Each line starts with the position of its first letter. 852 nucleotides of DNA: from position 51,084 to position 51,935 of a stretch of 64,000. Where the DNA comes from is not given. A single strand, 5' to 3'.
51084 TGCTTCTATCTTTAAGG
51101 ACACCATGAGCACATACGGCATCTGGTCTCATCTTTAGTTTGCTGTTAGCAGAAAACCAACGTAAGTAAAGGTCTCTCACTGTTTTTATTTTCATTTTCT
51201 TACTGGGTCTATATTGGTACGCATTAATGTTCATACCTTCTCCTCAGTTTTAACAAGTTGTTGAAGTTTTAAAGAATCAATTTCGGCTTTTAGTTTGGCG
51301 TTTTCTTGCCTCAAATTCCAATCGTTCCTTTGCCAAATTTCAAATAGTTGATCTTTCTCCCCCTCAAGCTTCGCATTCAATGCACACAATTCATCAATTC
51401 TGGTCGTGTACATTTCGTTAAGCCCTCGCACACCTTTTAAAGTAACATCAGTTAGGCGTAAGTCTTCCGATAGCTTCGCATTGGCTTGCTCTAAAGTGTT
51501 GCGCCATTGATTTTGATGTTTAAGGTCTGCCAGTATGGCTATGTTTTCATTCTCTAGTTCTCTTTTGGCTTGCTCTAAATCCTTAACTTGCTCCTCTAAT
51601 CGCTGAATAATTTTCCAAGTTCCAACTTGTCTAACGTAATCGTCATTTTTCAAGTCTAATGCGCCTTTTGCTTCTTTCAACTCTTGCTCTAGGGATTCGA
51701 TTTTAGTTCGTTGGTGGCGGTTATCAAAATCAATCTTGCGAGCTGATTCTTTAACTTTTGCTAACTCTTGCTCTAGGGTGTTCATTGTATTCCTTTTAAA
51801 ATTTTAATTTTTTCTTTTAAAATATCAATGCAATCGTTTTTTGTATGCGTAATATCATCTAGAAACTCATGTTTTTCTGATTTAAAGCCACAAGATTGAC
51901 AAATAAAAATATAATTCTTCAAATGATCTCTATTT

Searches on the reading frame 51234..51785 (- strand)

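Call 24: search_protein_families(library=pfam, proteins=[window:51234-51785:-], max_evalue=0.01)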
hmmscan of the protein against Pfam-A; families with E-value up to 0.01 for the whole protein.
window:51234-51785:- (184 aa): 1 family
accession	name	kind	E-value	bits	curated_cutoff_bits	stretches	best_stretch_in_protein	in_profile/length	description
PF10046.14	BLOC1_2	-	0.005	17.6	33.4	1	3-79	10-86/96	Biogenesis of lysosome-related organelles complex-1 subunit 2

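Call 25: search_protein_families(library=phrogs, proteins=[window:51234-51785:-], max_evalue=0.01)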
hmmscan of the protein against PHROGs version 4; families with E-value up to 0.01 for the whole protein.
window:51234-51785:- (184 aa): 0 families
